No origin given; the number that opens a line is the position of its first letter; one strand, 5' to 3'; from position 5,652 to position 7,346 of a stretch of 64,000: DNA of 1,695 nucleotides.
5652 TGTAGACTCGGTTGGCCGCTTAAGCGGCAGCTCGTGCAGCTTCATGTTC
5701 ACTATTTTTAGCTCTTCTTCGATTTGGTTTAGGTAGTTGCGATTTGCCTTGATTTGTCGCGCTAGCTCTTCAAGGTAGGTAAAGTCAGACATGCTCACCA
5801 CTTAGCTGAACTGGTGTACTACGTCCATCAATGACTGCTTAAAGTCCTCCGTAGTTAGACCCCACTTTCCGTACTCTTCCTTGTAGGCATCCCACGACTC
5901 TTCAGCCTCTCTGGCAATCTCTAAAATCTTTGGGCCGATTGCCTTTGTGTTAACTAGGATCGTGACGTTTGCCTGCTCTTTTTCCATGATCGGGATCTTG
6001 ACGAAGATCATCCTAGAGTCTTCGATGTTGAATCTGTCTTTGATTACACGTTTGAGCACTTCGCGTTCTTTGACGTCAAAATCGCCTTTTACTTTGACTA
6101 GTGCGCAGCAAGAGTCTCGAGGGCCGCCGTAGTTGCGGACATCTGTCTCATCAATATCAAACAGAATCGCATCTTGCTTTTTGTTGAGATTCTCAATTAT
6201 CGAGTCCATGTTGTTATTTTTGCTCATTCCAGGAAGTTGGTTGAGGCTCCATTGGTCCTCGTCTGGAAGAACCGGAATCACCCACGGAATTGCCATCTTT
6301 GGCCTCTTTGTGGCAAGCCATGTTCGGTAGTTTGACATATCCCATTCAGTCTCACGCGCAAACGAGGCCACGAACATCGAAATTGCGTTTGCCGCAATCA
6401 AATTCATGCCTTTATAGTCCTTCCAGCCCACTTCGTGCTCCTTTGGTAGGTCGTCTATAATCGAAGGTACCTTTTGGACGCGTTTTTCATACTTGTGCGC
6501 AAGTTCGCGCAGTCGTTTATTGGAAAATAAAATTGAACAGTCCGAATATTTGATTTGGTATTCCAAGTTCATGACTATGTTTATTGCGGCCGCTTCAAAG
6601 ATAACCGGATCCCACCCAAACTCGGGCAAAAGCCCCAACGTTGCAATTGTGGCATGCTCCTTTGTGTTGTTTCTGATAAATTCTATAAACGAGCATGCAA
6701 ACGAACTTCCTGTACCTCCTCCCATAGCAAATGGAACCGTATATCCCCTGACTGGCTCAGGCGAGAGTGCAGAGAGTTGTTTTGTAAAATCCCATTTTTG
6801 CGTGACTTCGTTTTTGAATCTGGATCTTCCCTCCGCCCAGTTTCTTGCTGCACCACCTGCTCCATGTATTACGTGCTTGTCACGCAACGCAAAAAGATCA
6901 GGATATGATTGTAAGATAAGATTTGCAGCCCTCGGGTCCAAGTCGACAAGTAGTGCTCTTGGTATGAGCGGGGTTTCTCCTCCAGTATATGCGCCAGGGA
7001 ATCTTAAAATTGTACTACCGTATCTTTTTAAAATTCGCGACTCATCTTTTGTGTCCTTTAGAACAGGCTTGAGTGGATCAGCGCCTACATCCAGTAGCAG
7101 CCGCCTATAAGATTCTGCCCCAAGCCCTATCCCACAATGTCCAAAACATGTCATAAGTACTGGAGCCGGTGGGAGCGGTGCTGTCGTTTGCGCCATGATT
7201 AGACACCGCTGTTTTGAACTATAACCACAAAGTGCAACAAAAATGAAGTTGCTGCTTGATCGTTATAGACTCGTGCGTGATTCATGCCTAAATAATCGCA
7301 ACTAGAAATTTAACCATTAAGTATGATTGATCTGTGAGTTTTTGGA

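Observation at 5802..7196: Eukaryote-like tubulin (artubulin) gene in an archaeal chromosome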

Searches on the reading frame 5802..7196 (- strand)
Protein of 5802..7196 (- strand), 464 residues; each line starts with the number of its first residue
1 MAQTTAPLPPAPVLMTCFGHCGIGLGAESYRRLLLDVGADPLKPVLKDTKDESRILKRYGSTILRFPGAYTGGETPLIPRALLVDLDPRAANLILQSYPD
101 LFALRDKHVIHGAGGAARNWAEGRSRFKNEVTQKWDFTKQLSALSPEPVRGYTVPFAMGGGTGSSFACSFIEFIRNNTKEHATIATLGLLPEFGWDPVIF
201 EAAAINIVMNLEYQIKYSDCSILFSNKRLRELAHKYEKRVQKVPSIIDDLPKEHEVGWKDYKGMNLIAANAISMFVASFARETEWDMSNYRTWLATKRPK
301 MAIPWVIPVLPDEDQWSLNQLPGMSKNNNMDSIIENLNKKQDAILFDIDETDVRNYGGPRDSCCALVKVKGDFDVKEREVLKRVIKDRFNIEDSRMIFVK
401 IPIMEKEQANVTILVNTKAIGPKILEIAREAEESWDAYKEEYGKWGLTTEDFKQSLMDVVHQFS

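Call 3: search_protein_families(library=pfam, proteins=[window:5802-7196:-], max_evalue=1)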
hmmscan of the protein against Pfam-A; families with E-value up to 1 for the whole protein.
window:5802-7196:- (464 aa): 2 families
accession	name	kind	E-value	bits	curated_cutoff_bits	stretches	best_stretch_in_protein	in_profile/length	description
PF00091.31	Tubulin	-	3.8e-14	53.8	33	1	18-232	7-188/190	Tubulin/FtsZ family, GTPase domain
PF19092.6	DUF5780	-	0.072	13.7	28.2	1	234-296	42-105/109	Family of unknown function (DUF5780)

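Call 4: search_protein_families(library=ncbifam, proteins=[window:5802-7196:-], max_evalue=1)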
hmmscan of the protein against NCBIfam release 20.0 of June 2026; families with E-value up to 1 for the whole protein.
window:5802-7196:- (464 aa): 1 family
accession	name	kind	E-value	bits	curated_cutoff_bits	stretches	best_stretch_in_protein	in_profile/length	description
NF037975.1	pilot_rel_YacC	equivalog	0.17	11.8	80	1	263-293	46-76/115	YacC family pilotin-like protein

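Call 5: search_solved_structures(query=window:5802-7196:-, max_evalue=1, show_alignments=3)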
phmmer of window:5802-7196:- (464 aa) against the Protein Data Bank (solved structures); distinct sequences matched with E-value up to 1: 186 (the best 60 are shown).
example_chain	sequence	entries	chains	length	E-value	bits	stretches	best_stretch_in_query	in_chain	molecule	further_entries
24rt_A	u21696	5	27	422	1e-15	60.6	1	72-233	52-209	Heim-alpha-tubulin | AtubB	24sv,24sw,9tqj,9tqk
9f6t_A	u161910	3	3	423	3.4e-15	58.9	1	77-236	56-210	Asgard tubulin A (AtubA) from Candidatus Lokiarchaeum ossiferum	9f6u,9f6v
9hxc_A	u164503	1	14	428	3.5e-15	58.8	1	77-236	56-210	Asgard tubulin AtubA with residues from TEV protease cleavage site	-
6tf9_TP1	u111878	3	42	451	2.8e-11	46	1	11-233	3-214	Tubulin gamma-1 chain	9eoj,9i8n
6v5v_g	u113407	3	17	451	3.2e-11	45.8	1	11-233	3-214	Tubulin gamma-1 chain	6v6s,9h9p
1z5v_A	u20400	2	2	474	3.6e-11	45.6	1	11-233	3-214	Tubulin gamma-1 chain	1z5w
3cb2_A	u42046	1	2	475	3.6e-11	45.6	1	11-233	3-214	tubulin gamma-1 chain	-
8va2_g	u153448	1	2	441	4.1e-11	45.4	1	11-233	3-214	Tubulin gamma-1 chain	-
7as4_1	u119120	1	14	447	4.2e-11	45.4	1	11-233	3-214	Tubulin gamma-1 chain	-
7qj0_U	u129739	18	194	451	4.3e-11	45.4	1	11-233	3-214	Tubulin gamma-1 chain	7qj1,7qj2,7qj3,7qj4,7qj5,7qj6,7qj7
9i8g_a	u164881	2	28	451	4.3e-11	45.4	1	11-233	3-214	Tubulin gamma-1 chain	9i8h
9g3x_g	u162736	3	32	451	4.3e-11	45.4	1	11-233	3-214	Tubulin gamma chain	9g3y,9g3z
8vrd_a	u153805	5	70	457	4.4e-11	45.3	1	12-233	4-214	Tubulin gamma-1 chain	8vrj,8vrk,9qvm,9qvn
9f6t_B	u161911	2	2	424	6.7e-11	44.7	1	73-235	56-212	Asgard tubulin B (AtubB) from Candidatus Lokiarchaeum ossiferum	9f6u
8y9f_D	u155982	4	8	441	1.3e-09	40.5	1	71-234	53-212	Tubulin beta-1 chain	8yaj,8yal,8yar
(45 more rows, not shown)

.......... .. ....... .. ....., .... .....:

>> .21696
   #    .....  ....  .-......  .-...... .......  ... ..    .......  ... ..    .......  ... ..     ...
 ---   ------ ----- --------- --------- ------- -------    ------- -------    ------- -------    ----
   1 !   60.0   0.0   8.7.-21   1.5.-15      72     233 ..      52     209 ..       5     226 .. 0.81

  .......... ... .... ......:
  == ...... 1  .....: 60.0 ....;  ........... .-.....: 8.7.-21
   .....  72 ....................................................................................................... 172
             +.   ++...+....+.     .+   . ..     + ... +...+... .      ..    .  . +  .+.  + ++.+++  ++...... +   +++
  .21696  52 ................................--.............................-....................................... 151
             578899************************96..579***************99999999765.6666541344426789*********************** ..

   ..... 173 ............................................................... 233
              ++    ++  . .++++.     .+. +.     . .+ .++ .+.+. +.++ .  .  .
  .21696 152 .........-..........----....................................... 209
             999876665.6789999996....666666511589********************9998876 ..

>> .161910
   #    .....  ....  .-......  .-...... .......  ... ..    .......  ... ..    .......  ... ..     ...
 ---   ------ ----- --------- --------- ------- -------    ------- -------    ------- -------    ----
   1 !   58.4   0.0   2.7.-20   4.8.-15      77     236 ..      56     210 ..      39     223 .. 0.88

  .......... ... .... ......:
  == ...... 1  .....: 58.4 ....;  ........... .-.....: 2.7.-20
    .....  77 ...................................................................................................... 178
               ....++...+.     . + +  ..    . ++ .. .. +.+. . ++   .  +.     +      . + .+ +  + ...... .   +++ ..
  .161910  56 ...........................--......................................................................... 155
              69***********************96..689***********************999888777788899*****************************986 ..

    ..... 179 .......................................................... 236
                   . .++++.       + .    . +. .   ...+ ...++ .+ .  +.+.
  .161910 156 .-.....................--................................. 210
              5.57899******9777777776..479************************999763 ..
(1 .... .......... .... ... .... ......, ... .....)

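Call 6: find_homologous_proteins(query=window:5802-7196:-, max_evalue=0.001)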
Query window:5802-7196:- (464 aa): 159 proteins with E <= 0.001 among 8000 candidates; the best 120 are listed.
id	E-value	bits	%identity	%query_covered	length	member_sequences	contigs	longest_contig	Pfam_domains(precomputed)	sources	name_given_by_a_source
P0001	0.0e+0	1063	99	100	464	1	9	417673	PF00091.32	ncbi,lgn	ncbi:MAG: cell division protein FtsZ [Candidatus Nitrosotenuis sp.]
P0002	0.0e+0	1028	95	100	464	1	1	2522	PF00091.32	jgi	jgi:tubulin gamma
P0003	0.0e+0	1026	95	100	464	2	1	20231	PF00091.32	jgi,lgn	jgi:tubulin gamma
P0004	0.0e+0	1020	93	100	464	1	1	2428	PF00091.32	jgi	-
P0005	0.0e+0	1017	93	100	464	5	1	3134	PF00091.32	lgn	-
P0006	0.0e+0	1016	93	100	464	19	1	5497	PF00091.32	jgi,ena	-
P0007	0.0e+0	1014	93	100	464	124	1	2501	PF00091.32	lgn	-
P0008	0.0e+0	1012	93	100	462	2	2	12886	PF00091.32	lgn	-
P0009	0.0e+0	1011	93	100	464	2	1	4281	PF00091.32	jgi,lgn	jgi:tubulin gamma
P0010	3.2e-294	994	95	97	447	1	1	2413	PF00091.32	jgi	jgi:tubulin gamma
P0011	7.9e-294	992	95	97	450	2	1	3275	PF00091.32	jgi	jgi:tubulin gamma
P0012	5.4e-271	917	85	99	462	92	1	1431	PF00091.32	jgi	jgi:tubulin gamma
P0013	1.5e-268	909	83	99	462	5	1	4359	PF00091.32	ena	-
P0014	3.2e-267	905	83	99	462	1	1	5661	PF00091.32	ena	-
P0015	4.5e-267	904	83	99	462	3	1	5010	PF00091.32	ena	-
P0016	1.2e-266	903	83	99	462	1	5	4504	PF00091.32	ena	-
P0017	8.0e-265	897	83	99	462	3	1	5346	PF00091.32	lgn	-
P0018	2.5e-263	892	81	99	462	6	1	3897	PF00091.32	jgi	-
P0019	1.6e-262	889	82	99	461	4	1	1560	PF00091.32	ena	-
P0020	1.4e-261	886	82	99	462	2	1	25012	PF00091.32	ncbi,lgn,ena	-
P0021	4.3e-260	881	83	97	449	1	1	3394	PF00091.32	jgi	-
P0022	5.2e-260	881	81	99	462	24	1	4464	PF00091.32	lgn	-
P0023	2.1e-259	879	81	100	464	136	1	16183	PF00091.32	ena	-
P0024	3.0e-259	878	83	97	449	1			PF00091.32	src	-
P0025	9.8e-259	877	80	100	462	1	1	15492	PF00091.32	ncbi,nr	ncbi:MAG TPA: cell division protein FtsZ [Nitrosopumilaceae archaeon]|nr:cell division protein FtsZ 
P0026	5.9e-258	874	80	100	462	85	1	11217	PF00091.32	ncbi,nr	ncbi:MAG: cell division protein FtsZ [Thaumarchaeota archaeon]|nr:MAG: cell division protein FtsZ [N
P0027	1.3e-257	873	80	100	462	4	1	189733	PF00091.32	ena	-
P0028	4.1e-257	871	80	99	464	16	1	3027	PF00091.32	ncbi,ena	-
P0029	7.5e-257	871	80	99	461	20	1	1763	PF00091.32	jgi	jgi:Tubulin/FtsZ family, GTPase domain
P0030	7.6e-257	870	80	99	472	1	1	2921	PF00091.32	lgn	-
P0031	1.2e-256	870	80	100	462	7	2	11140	PF00091.32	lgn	-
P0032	1.5e-256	869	80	99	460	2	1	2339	PF00091.32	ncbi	-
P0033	1.9e-256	869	80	99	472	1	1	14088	PF00091.32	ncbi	-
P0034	2.0e-256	869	80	99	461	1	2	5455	PF00091.32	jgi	jgi:hypothetical protein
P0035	2.1e-256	869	80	99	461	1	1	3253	PF00091.32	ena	-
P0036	2.1e-256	869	80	99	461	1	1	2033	PF00091.32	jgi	-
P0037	2.5e-256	869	81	97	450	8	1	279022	PF00091.32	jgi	jgi:hypothetical protein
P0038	2.8e-256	869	80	99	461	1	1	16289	PF00091.32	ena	-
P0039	2.9e-256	869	80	99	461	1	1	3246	PF00091.32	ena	-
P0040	2.9e-256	869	80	99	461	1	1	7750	PF00091.32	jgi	-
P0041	3.0e-256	869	80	99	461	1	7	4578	PF00091.32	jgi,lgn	jgi:tubulin gamma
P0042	3.1e-256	869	80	99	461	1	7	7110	PF00091.32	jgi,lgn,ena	jgi:tubulin gamma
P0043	4.0e-256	868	80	99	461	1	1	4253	PF00091.32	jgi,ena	-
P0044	4.4e-256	868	81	97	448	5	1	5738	PF00091.32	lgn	-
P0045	4.6e-256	868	82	97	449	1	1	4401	PF00091.32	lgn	-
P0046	5.4e-256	868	80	99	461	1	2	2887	PF00091.32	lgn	-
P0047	5.5e-256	868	80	99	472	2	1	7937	PF00091.32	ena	-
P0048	5.7e-256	868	80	99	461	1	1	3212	PF00091.32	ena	-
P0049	5.8e-256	868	80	99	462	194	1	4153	PF00091.32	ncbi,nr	ncbi:MAG: cell division protein FtsZ [Thaumarchaeota archaeon]|nr:cell division protein FtsZ [Nitros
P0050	6.4e-256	867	80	99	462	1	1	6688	PF00091.32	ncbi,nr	ncbi:MAG TPA: cell division protein FtsZ [Candidatus Nitrosotalea sp.]|nr:cell division protein FtsZ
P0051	2.2e-255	866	79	100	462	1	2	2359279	PF00091.32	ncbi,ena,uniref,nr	ncbi:MAG: cell division protein FtsZ [Nitrosopumilus sp.]|uniref:cell division protein FtsZ n=1 Tax=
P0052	2.3e-255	866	80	99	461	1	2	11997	PF00091.32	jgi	-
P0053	2.4e-255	866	82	97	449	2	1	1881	PF00091.32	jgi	-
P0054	2.7e-255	865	80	99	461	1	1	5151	PF00091.32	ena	-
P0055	5.2e-255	864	80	99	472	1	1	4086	PF00091.32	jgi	-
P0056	6.8e-255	864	82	97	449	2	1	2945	PF00091.32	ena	-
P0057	8.6e-255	864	79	99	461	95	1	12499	PF00091.32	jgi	jgi:Tubulin/FtsZ family, GTPase domain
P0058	1.1e-254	863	79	99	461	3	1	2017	PF00091.32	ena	-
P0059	1.8e-254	863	78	100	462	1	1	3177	PF00091.32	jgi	-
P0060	1.9e-254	863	79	100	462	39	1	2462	PF00091.32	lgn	-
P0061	2.0e-254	862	82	97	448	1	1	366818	PF00091.32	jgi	-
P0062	2.4e-254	862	78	99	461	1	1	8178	PF00091.32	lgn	-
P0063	3.3e-254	862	78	99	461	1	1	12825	PF00091.32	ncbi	-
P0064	5.4e-254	861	79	100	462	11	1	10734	PF00091.32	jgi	-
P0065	1.1e-253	860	78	100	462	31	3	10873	PF00091.32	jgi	jgi:hypothetical protein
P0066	1.8e-253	859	79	99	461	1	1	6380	PF00091.32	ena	-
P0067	2.0e-253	859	79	99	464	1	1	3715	PF00091.32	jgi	-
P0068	3.5e-253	858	79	99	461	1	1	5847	PF00091.32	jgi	jgi:tubulin gamma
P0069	7.1e-253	857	80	97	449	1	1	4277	PF00091.32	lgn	-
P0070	7.3e-253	857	79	99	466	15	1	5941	PF00091.32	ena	-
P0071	1.1e-252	857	79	99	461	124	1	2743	PF00091.32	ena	-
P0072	2.7e-252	855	81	97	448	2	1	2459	PF00091.32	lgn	-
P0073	3.8e-251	852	78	100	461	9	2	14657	PF00091.32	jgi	-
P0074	6.1e-251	851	79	99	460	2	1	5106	PF00091.32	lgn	-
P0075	1.9e-250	849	77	100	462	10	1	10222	PF00091.32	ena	-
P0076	2.2e-250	849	78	100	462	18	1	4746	PF00091.32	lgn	-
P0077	2.4e-250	849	79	97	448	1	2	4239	PF00091.32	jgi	jgi:hypothetical protein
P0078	4.3e-250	848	79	99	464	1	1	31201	PF00091.32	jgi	jgi:tubulin gamma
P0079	7.5e-250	847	77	100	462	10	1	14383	PF00091.32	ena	-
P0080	8.6e-250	847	79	97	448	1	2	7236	PF00091.32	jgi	-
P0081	1.4e-249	847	80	97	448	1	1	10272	PF00091.32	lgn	-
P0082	2.3e-249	846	80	97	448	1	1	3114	PF00091.32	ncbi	-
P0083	3.5e-249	845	80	97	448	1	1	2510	PF00091.32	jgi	jgi:tubulin gamma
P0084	2.2e-248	843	80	97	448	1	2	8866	PF00091.32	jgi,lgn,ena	-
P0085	3.1e-248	842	78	99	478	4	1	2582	PF00091.32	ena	-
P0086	9.2e-246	834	78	97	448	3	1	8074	PF00091.32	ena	-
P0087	1.9e-245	833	78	97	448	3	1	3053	PF00091.32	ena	-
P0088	1.0e-243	827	78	99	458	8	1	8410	PF00091.32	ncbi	ncbi:MAG: cell division protein FtsZ [Nitrososphaerales archaeon]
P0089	1.3e-243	827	79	97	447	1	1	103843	PF00091.32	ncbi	-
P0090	6.7e-243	825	76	100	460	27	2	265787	PF00091.32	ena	-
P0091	1.0e-240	817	75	99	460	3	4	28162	PF00091.32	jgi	jgi:tubulin gamma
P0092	3.0e-239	812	78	97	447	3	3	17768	PF00091.32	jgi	jgi:tubulin gamma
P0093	3.9e-223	759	74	99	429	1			PF00091.32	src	-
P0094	4.2e-209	713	78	82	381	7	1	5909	PF00091.32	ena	-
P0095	1.6e-206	705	80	80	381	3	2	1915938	PF00091.32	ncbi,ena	-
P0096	5.7e-198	676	76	82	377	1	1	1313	PF00091.32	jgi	-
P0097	2.3e-176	605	78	70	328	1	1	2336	PF00091.32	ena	-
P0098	1.8e-175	602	56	100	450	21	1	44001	PF00091.32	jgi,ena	-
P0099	1.2e-173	596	55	100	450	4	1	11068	PF00091.32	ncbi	-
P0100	7.3e-172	590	55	100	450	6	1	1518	PF00091.32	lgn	-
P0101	6.9e-168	577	56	100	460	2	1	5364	PF00091.32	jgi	jgi:tubulin gamma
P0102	8.6e-164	564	55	98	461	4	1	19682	PF00091.32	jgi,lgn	jgi:tubulin gamma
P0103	5.9e-163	561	51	99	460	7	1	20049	PF00091.32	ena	-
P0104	1.2e-162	560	72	72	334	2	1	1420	PF00091.32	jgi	jgi:tubulin gamma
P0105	1.3e-162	560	78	66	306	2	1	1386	PF00091.32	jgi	jgi:tubulin gamma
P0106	6.4e-162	558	52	99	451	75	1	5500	PF00091.32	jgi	-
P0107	2.4e-161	556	54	98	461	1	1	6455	PF00091.32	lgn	-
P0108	3.4e-161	555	53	98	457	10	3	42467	PF00091.32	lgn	-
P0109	3.2e-160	552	53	100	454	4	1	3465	PF00091.32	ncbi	-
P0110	7.0e-160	551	52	99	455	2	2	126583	PF00091.32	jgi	jgi:hypothetical protein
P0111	7.2e-160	551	52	99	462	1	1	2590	PF00091.32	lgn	-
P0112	8.1e-160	551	51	99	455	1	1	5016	PF00091.32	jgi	jgi:hypothetical protein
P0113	9.5e-160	550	50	99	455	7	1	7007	PF00091.32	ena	-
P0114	2.0e-159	549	52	100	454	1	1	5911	PF00091.32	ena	-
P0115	2.5e-159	549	51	99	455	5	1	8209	PF00091.32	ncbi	-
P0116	3.1e-159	549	50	99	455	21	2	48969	PF00091.32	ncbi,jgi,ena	ncbi:MAG: cell division protein FtsZ [Nitrososphaerales archaeon]|jgi:tubulin gamma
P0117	3.6e-159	548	54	98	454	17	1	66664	PF00091.32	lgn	-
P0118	3.9e-159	548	54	99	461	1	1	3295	PF00091.32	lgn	-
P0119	4.7e-159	548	52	99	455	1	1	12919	PF00091.32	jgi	jgi:hypothetical protein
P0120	5.7e-159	548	52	98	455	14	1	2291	PF00091.32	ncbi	-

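Call 17: find_related_loci(query=A1, collection=genome_contigs, flank=10000)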
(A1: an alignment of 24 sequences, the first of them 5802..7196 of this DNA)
Query A1 (464 aa) in genome_contigs; peptide patterns used: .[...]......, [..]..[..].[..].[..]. (x = any residue, [..] = any of these).
498 stretches matched a pattern; 200 encode a relative of the query (tblastn E <= 1e-3); the best 80 are kept; 80 distinct loci.
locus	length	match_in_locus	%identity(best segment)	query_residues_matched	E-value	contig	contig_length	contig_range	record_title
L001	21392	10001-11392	100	1-464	0e+0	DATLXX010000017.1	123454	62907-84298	MAG TPA_asm: Candidatus Nitrosotenuis sp. isolate SMAG_U13257 k141_304630, whole genome shotgun sequence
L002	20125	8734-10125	99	1-464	0e+0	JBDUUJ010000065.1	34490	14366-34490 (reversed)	MAG: Nitrososphaera sp. isolate NZW_845 k127_11201545, whole genome shotgun sequence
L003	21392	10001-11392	99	1-464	0e+0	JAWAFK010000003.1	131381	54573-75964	MAG: Candidatus Nitrosotenuis sp. isolate QQ_201912_bins_100 QQ_201912_bins_100_scaffold_3, whole genome shotgun sequenc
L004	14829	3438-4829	98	1-464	0e+0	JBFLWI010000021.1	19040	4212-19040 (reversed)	MAG: Thermoproteota archaeon isolate MAG028 MAG028_21, whole genome shotgun sequence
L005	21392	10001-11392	98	1-464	0e+0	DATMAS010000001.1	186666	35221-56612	MAG TPA_asm: Candidatus Nitrosotenuis sp. isolate SMAG_U13332 k141_120441, whole genome shotgun sequence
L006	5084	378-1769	98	1-464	0e+0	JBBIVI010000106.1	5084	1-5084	MAG: Candidatus Nitrosotenuis sp. isolate SLF170214_bin_73 NODE_14897_length_5084_cov_3.584013, whole genome shotgun seq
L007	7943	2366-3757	95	1-464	0e+0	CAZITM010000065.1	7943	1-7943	MAG TPA_asm: uncultured Candidatus Nitrosotenuis sp. isolate binchicken_co274_15 genome assembly, contig: NODE_21867_len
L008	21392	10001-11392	94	1-464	0e+0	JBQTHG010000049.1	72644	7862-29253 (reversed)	MAG: Nitrososphaerota archaeon isolate SAR51 c_000000186348, whole genome shotgun sequence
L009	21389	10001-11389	93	1-464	0e+0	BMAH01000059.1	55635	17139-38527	Gammaproteobacteria bacterium BBSC-SA02 DNA, sequence059, whole genome shotgun sequence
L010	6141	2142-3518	94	4-464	0e+0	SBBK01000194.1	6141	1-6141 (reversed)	MAG: archaeon isolate Bin_33_1 Hy_contig10015, whole genome shotgun sequence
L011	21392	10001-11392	95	1-464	0e+0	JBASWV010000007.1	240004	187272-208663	MAG: Candidatus Nitrosotenuis sp. isolate MFD03231_ilm_asm_bin23 k127_145740, whole genome shotgun sequence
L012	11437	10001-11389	93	1-464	0e+0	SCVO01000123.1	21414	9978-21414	MAG: Candidatus Nitrosotenuis sp. isolate GW928_bin.17 GW928_bin.17-43769, whole genome shotgun sequence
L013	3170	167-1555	92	1-464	0e+0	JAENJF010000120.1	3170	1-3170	MAG: Candidatus Nitrosotenuis sp. isolate CoA_2_bin.53 scaffold_32924, whole genome shotgun sequence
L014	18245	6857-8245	92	1-464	0e+0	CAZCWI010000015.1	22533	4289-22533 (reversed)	MAG TPA_asm: uncultured Candidatus Nitrosotenuis sp. isolate binchicken_co125_1171 genome assembly, contig: NODE_4592_le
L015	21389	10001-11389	92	1-464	0e+0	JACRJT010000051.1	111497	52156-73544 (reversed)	MAG: Thaumarchaeota archaeon isolate NC_groundwater_1836_Pr3_B-0.1um_40_14 SR-2_scaffold_141_4007887, whole genome shotg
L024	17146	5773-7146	84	6-464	0e+0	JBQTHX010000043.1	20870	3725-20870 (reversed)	MAG: Nitrosopumilaceae archaeon isolate SAW134 c_000000439156, whole genome shotgun sequence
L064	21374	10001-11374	79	6-464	0e+0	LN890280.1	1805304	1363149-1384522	Candidatus Nitrosotalea devanaterra genome assembly, chromosome: 1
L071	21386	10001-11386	79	1-464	0e+0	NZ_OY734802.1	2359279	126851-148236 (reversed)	MAG: Nitrosopumilus sp. isolate 9424c9fb-5f1c-4746-b453-2997914b57fc chromosome 1, complete sequence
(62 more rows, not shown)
